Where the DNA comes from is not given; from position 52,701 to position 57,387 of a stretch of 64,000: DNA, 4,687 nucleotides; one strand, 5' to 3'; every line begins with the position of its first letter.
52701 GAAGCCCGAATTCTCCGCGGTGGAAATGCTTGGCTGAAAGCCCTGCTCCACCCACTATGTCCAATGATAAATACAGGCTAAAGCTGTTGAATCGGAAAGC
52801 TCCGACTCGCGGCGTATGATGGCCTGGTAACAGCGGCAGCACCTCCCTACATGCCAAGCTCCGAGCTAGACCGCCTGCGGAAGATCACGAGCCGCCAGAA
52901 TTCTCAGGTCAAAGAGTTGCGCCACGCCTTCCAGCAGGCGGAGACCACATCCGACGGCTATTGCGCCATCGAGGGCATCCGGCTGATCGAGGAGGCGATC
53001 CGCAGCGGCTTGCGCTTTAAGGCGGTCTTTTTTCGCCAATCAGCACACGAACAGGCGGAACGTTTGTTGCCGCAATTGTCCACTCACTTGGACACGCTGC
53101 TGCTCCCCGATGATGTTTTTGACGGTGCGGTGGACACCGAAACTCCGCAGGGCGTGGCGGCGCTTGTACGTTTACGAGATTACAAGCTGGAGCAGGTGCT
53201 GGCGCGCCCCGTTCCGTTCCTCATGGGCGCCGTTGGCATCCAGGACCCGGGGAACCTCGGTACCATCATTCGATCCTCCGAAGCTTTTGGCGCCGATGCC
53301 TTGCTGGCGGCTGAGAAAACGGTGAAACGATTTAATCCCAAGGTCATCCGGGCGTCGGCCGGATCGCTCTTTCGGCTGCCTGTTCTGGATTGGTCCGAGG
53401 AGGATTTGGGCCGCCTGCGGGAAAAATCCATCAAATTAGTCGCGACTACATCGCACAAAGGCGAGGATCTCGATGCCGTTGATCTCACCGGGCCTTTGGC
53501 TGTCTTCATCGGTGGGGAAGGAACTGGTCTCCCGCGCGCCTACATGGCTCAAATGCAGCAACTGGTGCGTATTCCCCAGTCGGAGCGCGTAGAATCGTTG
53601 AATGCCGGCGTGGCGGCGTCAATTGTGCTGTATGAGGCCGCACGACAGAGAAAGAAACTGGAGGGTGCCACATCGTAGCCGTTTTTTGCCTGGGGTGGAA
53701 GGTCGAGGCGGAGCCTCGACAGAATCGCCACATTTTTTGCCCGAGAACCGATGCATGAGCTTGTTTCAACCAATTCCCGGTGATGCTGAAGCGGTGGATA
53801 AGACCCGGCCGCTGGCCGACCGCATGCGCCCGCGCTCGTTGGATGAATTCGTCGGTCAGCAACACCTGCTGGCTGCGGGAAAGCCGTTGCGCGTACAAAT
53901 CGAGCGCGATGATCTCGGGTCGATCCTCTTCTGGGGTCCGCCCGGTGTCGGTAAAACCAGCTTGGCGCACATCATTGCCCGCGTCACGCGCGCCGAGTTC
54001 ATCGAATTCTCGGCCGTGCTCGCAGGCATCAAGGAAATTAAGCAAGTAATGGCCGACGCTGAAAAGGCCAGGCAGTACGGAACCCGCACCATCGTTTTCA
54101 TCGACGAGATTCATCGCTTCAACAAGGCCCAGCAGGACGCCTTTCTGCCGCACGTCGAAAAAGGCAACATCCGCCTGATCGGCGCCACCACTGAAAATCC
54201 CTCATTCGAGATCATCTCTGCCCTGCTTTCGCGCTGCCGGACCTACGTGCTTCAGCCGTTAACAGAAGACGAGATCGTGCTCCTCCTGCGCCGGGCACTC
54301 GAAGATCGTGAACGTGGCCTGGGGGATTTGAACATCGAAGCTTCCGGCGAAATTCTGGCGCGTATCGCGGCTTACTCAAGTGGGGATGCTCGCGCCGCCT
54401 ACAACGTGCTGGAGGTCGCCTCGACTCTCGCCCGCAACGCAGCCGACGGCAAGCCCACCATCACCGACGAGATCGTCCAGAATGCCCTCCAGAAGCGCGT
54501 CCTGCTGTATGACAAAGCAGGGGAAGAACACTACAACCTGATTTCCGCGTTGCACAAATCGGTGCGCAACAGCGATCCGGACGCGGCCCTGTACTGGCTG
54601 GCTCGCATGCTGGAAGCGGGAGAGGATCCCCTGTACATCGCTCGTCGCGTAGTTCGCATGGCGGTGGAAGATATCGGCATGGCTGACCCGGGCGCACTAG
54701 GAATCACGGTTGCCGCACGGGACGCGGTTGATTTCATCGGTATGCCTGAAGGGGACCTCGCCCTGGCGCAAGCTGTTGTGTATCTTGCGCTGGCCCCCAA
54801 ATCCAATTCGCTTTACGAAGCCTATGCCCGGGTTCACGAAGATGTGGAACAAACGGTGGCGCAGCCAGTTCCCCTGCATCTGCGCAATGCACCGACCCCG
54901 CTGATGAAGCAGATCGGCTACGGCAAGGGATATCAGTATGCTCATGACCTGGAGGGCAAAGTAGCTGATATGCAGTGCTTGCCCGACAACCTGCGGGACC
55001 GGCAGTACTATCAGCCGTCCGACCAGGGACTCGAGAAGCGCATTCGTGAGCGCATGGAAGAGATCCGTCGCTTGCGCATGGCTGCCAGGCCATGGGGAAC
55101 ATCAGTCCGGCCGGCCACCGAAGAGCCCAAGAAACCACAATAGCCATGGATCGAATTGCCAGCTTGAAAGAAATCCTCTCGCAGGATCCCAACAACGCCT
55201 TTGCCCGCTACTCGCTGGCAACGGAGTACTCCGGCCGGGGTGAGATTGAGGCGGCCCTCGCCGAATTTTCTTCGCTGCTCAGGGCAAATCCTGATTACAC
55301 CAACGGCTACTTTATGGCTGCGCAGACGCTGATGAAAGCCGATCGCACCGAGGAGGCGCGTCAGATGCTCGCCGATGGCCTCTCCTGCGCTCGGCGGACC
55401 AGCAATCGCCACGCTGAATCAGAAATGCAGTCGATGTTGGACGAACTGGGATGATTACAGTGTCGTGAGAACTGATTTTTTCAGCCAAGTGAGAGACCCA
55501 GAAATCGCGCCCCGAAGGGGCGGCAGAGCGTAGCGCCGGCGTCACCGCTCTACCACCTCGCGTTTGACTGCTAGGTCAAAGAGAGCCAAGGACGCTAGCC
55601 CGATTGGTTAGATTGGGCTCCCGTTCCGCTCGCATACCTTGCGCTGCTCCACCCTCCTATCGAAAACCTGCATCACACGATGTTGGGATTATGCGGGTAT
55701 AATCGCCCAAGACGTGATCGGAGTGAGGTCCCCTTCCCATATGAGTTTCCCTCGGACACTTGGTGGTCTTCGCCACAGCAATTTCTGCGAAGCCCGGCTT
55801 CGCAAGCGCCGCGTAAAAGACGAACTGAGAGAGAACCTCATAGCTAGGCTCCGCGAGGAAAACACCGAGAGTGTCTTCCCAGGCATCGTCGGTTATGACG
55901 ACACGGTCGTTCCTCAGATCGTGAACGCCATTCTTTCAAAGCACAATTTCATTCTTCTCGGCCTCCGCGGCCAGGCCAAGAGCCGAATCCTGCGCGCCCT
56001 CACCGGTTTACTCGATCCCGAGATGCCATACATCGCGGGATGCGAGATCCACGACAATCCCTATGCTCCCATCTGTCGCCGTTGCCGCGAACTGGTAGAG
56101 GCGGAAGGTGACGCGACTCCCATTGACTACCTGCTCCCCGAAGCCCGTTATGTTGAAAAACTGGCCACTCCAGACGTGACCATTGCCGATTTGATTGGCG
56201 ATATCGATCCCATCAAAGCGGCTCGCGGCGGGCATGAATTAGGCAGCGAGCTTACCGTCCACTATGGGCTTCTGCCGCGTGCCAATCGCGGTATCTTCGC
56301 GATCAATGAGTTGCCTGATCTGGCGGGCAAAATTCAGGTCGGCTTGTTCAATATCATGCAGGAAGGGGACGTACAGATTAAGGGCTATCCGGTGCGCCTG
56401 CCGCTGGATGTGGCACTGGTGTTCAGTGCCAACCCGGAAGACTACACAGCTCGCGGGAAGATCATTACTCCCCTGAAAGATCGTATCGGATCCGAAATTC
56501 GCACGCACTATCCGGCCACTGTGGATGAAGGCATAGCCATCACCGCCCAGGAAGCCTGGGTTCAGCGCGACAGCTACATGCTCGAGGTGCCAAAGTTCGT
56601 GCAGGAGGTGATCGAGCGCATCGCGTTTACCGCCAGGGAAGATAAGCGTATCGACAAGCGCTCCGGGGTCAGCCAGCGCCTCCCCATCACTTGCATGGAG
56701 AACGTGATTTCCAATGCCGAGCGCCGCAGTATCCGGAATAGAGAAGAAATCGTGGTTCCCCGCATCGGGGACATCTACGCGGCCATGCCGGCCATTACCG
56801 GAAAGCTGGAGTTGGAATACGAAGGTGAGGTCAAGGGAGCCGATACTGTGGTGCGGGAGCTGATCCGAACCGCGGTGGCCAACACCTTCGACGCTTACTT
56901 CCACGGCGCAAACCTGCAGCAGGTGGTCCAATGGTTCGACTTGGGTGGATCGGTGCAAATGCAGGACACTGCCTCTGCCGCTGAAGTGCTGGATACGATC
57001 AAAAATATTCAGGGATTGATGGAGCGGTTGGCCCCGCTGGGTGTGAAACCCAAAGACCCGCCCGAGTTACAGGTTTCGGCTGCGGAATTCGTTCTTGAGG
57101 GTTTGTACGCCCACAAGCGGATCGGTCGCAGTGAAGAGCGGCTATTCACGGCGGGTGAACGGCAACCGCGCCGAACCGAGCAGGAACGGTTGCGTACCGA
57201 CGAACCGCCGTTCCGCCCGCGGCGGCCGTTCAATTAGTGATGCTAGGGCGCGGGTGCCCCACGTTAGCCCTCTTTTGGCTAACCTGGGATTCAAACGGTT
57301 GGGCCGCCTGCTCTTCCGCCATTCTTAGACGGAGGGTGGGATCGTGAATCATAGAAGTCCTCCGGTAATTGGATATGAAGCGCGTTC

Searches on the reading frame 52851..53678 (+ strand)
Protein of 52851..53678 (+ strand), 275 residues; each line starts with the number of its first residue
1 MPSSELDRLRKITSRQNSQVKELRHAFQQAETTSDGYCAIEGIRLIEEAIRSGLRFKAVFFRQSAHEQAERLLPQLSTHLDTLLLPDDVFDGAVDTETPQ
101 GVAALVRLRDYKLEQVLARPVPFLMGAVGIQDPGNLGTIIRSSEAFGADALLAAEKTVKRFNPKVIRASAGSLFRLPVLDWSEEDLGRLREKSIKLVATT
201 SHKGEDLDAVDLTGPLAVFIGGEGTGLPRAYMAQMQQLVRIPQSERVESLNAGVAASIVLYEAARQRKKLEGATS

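Call 18: search_protein_families(library=pfam, proteins=[window:52851-53678:+], max_evalue=0.001)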
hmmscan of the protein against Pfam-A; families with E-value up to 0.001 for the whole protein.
window:52851-53678:+ (275 aa): 3 families
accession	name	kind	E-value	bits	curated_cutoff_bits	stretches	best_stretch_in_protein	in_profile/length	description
PF00588.24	SpoU_methylase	-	2.7e-34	118.7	29.7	1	127-261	6-142/142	SpoU rRNA Methylase family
PF22435.1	MRM3-like_sub_bind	-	5e-11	43.3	27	1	17-104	1-84/84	MRM3-like substrate binding domain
PF08032.17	SpoU_sub_bind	-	5.1e-09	36.8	22.8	1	40-109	2-73/76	RNA 2'-O ribose methyltransferase substrate binding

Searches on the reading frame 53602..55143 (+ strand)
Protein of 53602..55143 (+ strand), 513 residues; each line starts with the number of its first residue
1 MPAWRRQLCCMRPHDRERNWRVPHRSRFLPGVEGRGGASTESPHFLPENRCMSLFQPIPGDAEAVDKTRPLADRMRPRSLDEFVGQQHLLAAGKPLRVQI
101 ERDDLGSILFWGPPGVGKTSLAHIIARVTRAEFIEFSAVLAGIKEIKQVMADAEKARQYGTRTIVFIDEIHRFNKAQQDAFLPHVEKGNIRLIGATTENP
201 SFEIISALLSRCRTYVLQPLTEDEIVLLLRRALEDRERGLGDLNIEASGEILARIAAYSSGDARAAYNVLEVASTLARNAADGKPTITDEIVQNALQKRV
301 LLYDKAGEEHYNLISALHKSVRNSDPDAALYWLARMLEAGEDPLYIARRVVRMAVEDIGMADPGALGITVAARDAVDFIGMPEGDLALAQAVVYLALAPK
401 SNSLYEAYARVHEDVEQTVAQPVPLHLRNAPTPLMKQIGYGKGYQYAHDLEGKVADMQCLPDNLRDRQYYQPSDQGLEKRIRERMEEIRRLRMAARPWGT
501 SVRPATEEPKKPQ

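Call 18: search_protein_families(library=pfam, proteins=[window:53602-55143:+], max_evalue=0.001)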
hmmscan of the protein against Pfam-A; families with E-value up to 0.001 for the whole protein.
window:53602-55143:+ (513 aa): 12 families
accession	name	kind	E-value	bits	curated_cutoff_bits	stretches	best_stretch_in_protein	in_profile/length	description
PF12002.13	MgsA_C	-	9.9e-72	240.7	27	1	323-488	1-166/167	MgsA AAA+ ATPase C terminal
PF16193.11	AAA_assoc_2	-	8.6e-26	90.5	34.3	1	243-322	3-81/81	AAA C-terminal domain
PF00004.35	AAA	-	1.2e-17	65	21.2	1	108-217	1-128/131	ATPase family associated with various cellular activities (AAA)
PF05496.18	RuvB_N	-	1.9e-14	54.2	27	1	75-193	1-116/159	Holliday junction DNA helicase RuvB P-loop domain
PF07728.20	AAA_5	-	1.2e-05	25.7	22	1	108-194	2-99/139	AAA domain (dynein-related subfamily)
PF07724.20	AAA_2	-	1.4e-05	25.7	27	1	104-191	2-105/166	AAA domain (Cdc48 subfamily)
PF20720.3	nSTAND3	-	1.9e-05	24.8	27.2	1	107-176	19-80/155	Novel STAND NTPase 3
PF13173.12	AAA_14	-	3.5e-05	24.3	27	1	109-225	6-128/129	AAA domain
PF22703.2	Cdc6_lid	-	4.6e-05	23.7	27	1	251-295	24-66/68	Cdc6 AAA+ ATPase-type lid domain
PF00158.32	Sigma54_activat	-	8.1e-05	22.8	20.2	0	162-208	94-141/168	Sigma-54 interaction domain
PF01078.27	Mg_chelatase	-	0.00018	21.4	20.3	0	107-142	24-63/207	Magnesium chelatase, subunit ChlI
PF13191.12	AAA_16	-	0.0002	22.3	32.6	0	99-131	18-51/167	AAA ATPase domain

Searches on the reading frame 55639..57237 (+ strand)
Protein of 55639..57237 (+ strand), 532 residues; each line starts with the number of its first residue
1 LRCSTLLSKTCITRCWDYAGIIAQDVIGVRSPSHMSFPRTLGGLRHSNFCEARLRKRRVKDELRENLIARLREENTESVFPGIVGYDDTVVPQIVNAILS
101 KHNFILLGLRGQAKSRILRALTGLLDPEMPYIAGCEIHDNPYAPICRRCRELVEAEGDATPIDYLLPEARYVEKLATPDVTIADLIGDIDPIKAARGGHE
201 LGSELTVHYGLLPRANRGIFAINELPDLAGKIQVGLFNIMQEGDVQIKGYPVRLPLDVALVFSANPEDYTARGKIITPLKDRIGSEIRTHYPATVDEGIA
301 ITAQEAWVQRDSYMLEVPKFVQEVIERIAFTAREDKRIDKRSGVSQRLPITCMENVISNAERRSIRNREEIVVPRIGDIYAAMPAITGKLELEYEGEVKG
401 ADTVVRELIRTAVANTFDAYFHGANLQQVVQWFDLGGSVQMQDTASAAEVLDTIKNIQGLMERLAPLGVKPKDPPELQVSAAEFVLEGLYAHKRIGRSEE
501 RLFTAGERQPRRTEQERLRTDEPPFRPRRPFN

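Call 18: search_protein_families(library=pfam, proteins=[window:55639-57237:+], max_evalue=0.001)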
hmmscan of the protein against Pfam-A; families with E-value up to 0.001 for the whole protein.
window:55639-57237:+ (532 aa): 1 family
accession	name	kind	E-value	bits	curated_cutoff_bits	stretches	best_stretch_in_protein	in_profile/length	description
PF00158.32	Sigma54_activat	-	0.00077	19.6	20.2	0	208-266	85-143/168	Sigma-54 interaction domain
